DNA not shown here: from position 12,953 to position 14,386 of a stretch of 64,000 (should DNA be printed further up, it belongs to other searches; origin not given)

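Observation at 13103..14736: Translationally coupled ImmA/IrrE metalloprotease + DUF4411 PIN-like nuclease pair (candidate uncharacterised defence or toxin-antitoxin module)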

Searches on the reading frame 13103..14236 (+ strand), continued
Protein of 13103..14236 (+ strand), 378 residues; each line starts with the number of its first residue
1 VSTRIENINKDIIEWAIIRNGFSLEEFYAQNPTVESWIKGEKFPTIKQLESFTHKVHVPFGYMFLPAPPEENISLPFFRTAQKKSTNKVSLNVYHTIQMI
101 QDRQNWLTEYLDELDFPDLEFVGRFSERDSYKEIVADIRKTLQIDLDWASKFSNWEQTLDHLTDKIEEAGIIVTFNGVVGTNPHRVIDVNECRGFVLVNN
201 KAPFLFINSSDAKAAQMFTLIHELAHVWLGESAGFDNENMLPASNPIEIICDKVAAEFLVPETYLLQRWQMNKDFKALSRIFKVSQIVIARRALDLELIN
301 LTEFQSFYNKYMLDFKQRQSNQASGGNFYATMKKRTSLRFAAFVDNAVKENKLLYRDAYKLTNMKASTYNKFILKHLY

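Call 40: find_homologous_proteins(query=A2, max_evalue=0.001)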
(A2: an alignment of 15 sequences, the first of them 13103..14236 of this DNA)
Query A2 (15 sequences) (378 aa, profile of the alignment): 5451 proteins with E <= 0.001 among 8000 candidates; the best 120 are listed.
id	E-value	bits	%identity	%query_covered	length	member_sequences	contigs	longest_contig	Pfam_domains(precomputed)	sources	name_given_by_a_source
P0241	1.7e-169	582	59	98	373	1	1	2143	PF06114.20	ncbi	-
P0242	4.6e-167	574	58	98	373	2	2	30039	PF06114.20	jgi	-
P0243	9.6e-167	573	53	100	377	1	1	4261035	PF06114.20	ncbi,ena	-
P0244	1.6e-166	572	65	100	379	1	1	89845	PF06114.20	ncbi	-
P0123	2.1e-166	572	79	100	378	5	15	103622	PF06114.20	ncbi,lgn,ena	-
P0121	5.1e-166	570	99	100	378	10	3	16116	PF06114.20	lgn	-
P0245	5.7e-166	570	66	100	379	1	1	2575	PF06114.20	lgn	-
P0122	1.1e-165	569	81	100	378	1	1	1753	PF06114.20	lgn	-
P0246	5.9e-165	567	54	100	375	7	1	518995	PF06114.20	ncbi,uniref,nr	ncbi:ImmA/IrrE family metallo-endopeptidase [Cytophagales bacterium LB-30]|uniref:ImmA/IrrE family m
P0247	7.3e-165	567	66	100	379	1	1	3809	PF06114.20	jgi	-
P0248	7.5e-165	567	67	100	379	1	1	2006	PF06114.20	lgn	-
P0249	8.5e-165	566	52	100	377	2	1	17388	PF06114.20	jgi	jgi:Zn-dependent peptidase ImmA (M78 family)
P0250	9.9e-165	566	56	98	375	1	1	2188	PF06114.20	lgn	-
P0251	1.0e-164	566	54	98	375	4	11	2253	PF06114.20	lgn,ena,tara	tara:strand:- start:905 stop:2032 length:1128 start_codon:yes stop_codon:yes gene_type:complete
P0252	1.3e-164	566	54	100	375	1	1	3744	PF06114.20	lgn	-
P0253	1.3e-164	566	54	100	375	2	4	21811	PF06114.20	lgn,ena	-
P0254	1.8e-164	565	66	100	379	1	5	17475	PF06114.20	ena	-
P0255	2.1e-164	565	66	100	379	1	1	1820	PF06114.20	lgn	-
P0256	2.1e-164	565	53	100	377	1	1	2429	PF06114.20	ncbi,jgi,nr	ncbi:MAG TPA: ImmA/IrrE family metallo-endopeptidase [Bacteroidales bacterium]|nr:ImmA/IrrE family m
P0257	2.9e-164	565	54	98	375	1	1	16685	PF06114.20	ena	-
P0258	3.3e-164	564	54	100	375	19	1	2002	PF06114.20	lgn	-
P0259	3.5e-164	564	67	100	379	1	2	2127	PF06114.20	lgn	-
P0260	5.1e-164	564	54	100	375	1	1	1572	PF06114.20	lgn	-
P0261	5.3e-164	564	53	100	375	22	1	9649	PF06114.20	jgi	jgi:Zn-dependent peptidase ImmA (M78 family)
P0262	5.4e-164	564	54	100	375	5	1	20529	PF06114.20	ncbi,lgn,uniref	ncbi:MAG: ImmA/IrrE family metallo-endopeptidase [Imperialibacter sp.]|uniref:ImmA/IrrE family metal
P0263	5.7e-164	564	54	99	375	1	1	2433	PF06114.20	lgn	-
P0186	6.2e-164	564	76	100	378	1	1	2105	PF06114.20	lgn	-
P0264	6.4e-164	564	67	100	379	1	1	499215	PF06114.20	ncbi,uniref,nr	ncbi:ImmA/IrrE family metallo-endopeptidase [Flagellimonas baculiformis]|uniref:ImmA/IrrE family met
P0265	7.2e-164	563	54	100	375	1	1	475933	PF06114.20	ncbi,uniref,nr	ncbi:ImmA/IrrE family metallo-endopeptidase [Maribacter arenosus]|uniref:ImmA/IrrE family metallo-en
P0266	8.4e-164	563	54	100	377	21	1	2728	PF06114.20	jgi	jgi:Zn-dependent peptidase ImmA (M78 family)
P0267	8.4e-164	563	54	98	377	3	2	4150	PF06114.20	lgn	-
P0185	8.6e-164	563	75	100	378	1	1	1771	PF06114.20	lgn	-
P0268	9.1e-164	563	55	99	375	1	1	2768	PF06114.20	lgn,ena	-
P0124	9.7e-164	563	77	100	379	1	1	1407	PF06114.20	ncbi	-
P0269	9.7e-164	563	54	100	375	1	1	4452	PF06114.20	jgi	jgi:Zn-dependent peptidase ImmA (M78 family)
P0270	9.9e-164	563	53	100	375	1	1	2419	PF06114.20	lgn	-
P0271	9.9e-164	563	51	100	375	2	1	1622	PF06114.20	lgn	-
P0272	9.9e-164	563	66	100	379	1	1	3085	PF06114.20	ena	-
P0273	1.3e-163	562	54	100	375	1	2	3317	PF06114.20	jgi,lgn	jgi:Zn-dependent peptidase ImmA (M78 family)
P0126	1.3e-163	562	77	100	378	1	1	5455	PF06114.20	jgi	jgi:Zn-dependent peptidase ImmA (M78 family)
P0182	1.3e-163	562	76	100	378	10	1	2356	PF06114.20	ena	-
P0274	1.4e-163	562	54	100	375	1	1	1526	PF06114.20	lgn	-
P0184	1.4e-163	562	76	100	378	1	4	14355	PF06114.20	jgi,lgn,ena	-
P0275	1.5e-163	562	54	100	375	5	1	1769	PF06114.20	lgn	-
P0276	1.6e-163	562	54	100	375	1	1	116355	PF06114.20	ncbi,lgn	ncbi:MAG: ImmA/IrrE family metallo-endopeptidase [Marinoscillum sp.]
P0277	1.7e-163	562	66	100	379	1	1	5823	PF06114.20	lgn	-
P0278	1.7e-163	562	52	100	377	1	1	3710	PF06114.20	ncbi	-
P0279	1.7e-163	562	54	100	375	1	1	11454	PF06114.20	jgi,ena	-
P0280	1.8e-163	562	54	98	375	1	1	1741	PF06114.20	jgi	jgi:Zn-dependent peptidase ImmA (M78 family)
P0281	1.8e-163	562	54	100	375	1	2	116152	PF06114.20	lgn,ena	-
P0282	1.9e-163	562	54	98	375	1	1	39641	PF06114.20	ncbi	-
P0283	2.0e-163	562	55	100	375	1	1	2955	PF06114.20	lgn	-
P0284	2.1e-163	562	54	100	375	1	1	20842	PF06114.20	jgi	jgi:Zn-dependent peptidase ImmA (M78 family)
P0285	2.1e-163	562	67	100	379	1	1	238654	PF06114.20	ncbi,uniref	ncbi:ImmA/IrrE family metallo-endopeptidase [Joostella sp.]|uniref:ImmA/IrrE family metallo-endopept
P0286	2.1e-163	562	56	98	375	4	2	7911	PF06114.20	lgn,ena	-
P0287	2.3e-163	562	55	98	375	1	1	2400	PF06114.20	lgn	-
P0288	2.3e-163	562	54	98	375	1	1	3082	PF06114.20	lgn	-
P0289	2.4e-163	562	54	100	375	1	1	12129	PF06114.20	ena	-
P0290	2.5e-163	562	66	100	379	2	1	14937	PF06114.20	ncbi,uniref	ncbi:ImmA/IrrE family metallo-endopeptidase [Aquimarina litoralis]|uniref:ImmA/IrrE family metallo-e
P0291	2.5e-163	562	52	100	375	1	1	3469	PF06114.20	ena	-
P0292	2.7e-163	561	65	100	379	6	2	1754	PF06114.20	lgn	-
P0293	2.7e-163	561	54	100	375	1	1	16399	PF06114.20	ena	-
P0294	2.8e-163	561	66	100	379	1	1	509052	PF06114.20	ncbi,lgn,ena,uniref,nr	ncbi:ImmA/IrrE family metallo-endopeptidase [uncultured Maribacter sp.]|uniref:ImmA/IrrE family meta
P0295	2.9e-163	561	55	98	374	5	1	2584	PF06114.20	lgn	-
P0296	2.9e-163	561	66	100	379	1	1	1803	PF06114.20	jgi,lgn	-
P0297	3.4e-163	561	55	98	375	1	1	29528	PF06114.20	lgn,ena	-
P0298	3.4e-163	561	67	100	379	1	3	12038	PF06114.20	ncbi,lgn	-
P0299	3.5e-163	561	56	100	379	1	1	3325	PF06114.20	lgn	-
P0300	3.5e-163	561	66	100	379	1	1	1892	PF06114.20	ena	-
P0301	3.8e-163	561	55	100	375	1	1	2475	PF06114.20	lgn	-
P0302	4.6e-163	561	66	100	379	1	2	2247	PF06114.20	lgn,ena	-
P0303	4.7e-163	561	57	100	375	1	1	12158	PF06114.20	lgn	-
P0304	4.9e-163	561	54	99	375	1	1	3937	PF06114.20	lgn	-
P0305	5.1e-163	561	66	100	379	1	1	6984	PF06114.20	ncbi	-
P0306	5.1e-163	561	67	100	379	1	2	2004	PF06114.20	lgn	-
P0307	5.1e-163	561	66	100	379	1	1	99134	PF06114.20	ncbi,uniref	ncbi:ImmA/IrrE family metallo-endopeptidase [Maribacter sp. 2-571]|uniref:ImmA/IrrE family metallo-e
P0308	5.6e-163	560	66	100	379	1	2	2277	PF06114.20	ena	-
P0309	6.4e-163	560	66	100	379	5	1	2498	PF06114.20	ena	-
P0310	6.5e-163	560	54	100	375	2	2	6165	PF06114.20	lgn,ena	-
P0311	6.8e-163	560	54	98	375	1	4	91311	PF06114.20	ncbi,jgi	ncbi:MAG: Zn-dependent peptidase ImmA (M78 family) [Cyclobacteriaceae bacterium]|jgi:Zn-dependent pe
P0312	7.0e-163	560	66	100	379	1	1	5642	PF06114.20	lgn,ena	-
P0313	7.4e-163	560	54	100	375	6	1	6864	PF06114.20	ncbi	-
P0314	7.7e-163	560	55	98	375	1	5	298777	PF06114.20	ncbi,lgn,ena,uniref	ncbi:ImmA/IrrE family metallo-endopeptidase [uncultured Cyclobacterium sp.]|uniref:ImmA/IrrE family 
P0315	7.9e-163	560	53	100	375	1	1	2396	PF06114.20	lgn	-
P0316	7.9e-163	560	66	100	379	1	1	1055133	PF06114.20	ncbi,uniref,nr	ncbi:ImmA/IrrE family metallo-endopeptidase [uncultured Maribacter sp.]|uniref:ImmA/IrrE family meta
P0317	8.2e-163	560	66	100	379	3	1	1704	PF06114.20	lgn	-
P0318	8.3e-163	560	54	98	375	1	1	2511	PF06114.20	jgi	jgi:Zn-dependent peptidase ImmA (M78 family)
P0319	8.4e-163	560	68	100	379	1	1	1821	PF06114.20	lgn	-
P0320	8.5e-163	560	56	100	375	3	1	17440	PF06114.20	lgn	-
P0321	8.6e-163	560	67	100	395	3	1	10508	PF06114.20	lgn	-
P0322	8.6e-163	560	66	99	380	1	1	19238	PF06114.20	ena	-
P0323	9.5e-163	560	56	100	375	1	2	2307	PF06114.20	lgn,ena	-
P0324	9.5e-163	560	62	100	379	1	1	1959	PF06114.20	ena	-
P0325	9.7e-163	560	54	98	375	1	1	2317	PF06114.20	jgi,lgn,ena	-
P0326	1.1e-162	559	67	100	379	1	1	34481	PF06114.20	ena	-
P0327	1.2e-162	559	54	100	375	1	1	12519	PF06114.20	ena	-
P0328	1.2e-162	559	53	99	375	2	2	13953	PF06114.20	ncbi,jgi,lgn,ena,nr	ncbi:MAG: ImmA/IrrE family metallo-endopeptidase [Ekhidna sp.]|nr:ImmA/IrrE family metallo-endopepti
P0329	1.2e-162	559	65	100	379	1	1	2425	PF06114.20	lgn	-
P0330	1.2e-162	559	66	100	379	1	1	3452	PF06114.20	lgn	-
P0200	1.2e-162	559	75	100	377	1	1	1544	PF06114.20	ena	-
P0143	1.2e-162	559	76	100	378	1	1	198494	PF06114.20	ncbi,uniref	ncbi:ImmA/IrrE family metallo-endopeptidase [Flavobacterium sp. DGU38]|uniref:ImmA/IrrE family metal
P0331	1.2e-162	559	54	100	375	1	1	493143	PF06114.20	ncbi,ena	-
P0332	1.3e-162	559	66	100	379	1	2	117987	PF06114.20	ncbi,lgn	-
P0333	1.3e-162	559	71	100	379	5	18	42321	PF06114.20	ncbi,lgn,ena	-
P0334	1.3e-162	559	66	100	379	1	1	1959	PF06114.20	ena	-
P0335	1.4e-162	559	51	100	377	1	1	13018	PF06114.20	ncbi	ncbi:MAG: ImmA/IrrE family metallo-endopeptidase [Bacteroidales bacterium]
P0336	1.4e-162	559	65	100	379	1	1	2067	PF06114.20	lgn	-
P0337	1.4e-162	559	54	100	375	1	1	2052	PF06114.20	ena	-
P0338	1.4e-162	559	54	100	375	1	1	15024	PF06114.20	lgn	-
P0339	1.5e-162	559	66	100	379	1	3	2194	PF06114.20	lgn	-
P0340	1.5e-162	559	53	100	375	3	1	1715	PF06114.20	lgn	-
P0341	1.7e-162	559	66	100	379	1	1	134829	PF06114.20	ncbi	-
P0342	1.9e-162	559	65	100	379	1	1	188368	PF06114.20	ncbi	-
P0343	2.0e-162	559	53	100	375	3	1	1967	PF06114.20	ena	-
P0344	2.2e-162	558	67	100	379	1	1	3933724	PF06114.20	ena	-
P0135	2.3e-162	558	77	100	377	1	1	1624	PF06114.20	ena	-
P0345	2.3e-162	558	53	100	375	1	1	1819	PF06114.20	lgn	-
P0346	2.4e-162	558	54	100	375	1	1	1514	PF06114.20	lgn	-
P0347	2.4e-162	558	54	100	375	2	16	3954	PF06114.20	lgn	-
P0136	2.5e-162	558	77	100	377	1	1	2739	PF06114.20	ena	-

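Call 52: predict_structure(alignment_id=A3)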
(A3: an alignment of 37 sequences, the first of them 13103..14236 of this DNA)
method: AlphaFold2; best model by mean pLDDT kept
length: 378 residues; sequences in the alignment: 37
mean_pLDDT: 74.6   pTM: 0.67
mean pLDDT of the five models: 74.6, 74.4, 72.2, 70.9, 70.0
residues with pLDDT >= 90: 93; 70-90: 151; 50-70: 87; < 50: 47
segments of 3 or more residues with pLDDT < 50: 78-87, 178-191, 237-243, 321-332
pLDDT, mean of each block of 10 residues (from residue 1): 70 76 74 87 83 69 75 49 43 64 82 91 94 97 93 85 89 64 35 75 79 70 92 57 66 92 94 91 86 91 84 68 41 55 77 66 62 68
secondary structure, 60 per line:
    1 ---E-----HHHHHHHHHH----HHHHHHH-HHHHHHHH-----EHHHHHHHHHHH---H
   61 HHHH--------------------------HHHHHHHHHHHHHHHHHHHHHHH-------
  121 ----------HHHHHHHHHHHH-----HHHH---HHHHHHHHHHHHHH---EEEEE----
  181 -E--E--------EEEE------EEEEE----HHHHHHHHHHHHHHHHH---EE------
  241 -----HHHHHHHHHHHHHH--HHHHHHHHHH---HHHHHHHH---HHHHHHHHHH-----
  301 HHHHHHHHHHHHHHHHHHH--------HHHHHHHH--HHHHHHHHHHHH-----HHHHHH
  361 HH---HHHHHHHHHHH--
elements in order: H10-19 H24-30 H32-39 H46-56 H60-64 H91-113 H131-142 H148-151 H155-168 E172-176 E194-197 E204-208 H213-229 H246-259 H262-271 H275-282 H286-295 H301-319 H328-335 H338-349 H355-362 H366-376

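Call 56: fold_search(model_id=the predicted structure, library=pdb)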
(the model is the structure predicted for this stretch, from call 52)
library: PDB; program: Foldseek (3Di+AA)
matches with E <= 10: 205; with E <= 0.001: 0
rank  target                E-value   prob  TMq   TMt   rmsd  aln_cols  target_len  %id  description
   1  3dti                  1.6e-03  1.00  0.26  0.39   7.9       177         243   19  Crystal structure of the IRRE protein, a central regulator of DNA damage repair in deinococcaceae (released 2009-02-10)
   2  6cz6_D                4.2e-03  1.00  0.25  0.29   9.8       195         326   16  Mycobacterium tuberculosis transcriptional regulator (released 2019-04-17)
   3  3dte                  5.1e-03  1.00  0.27  0.39   7.6       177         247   19  Crystal structure of the IRRE protein, a central regulator of DNA damage repair in deinococcaceae (released 2009-02-10)
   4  8sln_A                5.9e-03  1.00  0.27  0.39   7.3       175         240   18  Crystal structure of Deinococcus geothermalis PprI complexed with ssDNA (released 2024-03-13)
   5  6cyy_A                5.9e-03  1.00  0.25  0.29   9.3       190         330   15  Mycobacterium tuberculosis transcriptional regulator (released 2019-04-17)
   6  6cz6_A                8.5e-03  1.00  0.25  0.28   9.8       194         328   14  Mycobacterium tuberculosis transcriptional regulator (released 2019-04-17)
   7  6cyj_A                1.1e-02  1.00  0.26  0.29   9.5       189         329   15  Mycobacterium tuberculosis transcriptional regulator (released 2019-04-17)
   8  6cz6_C                1.3e-02  1.00  0.26  0.30   9.3       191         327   14  Mycobacterium tuberculosis transcriptional regulator (released 2019-04-17)
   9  6d2s                  5.9e-02  0.97  0.26  0.34   9.6       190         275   14  Mycobacterium tuberculosis transcriptional regulator (released 2019-04-17)
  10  2grm_A                1.1e-01  0.16  0.14  0.17  23.2       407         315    9  Crystal structure of PrgX/iCF10 complex (released 2007-04-03)
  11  2axz_C                1.2e-01  0.16  0.14  0.17  22.7       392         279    9  Crystal structure of PrgX/cCF10 complex (released 2005-12-06)
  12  8g7m_G                2.0e-01  0.07  0.10  0.10  19.6       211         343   11  ATP-bound mtHsp60 V72I focus (released 2023-07-12)
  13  2grm_C                2.3e-01  0.14  0.15  0.18  22.7       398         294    9  Crystal structure of PrgX/iCF10 complex (released 2007-04-03)
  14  2axv_B                2.3e-01  0.13  0.15  0.17  23.8       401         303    8  Structure of PrgX Y153C mutant (released 2005-12-06)
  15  2axz_B                2.6e-01  0.13  0.13  0.16  22.8       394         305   10  Crystal structure of PrgX/cCF10 complex (released 2005-12-06)
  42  4jcy_A                1.6e+00  0.93  0.14  0.52   2.7        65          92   17  Crystal structure of the Restriction-Modification Controller Protein C.Csp231I OR operator complex (released 2014-02-26)
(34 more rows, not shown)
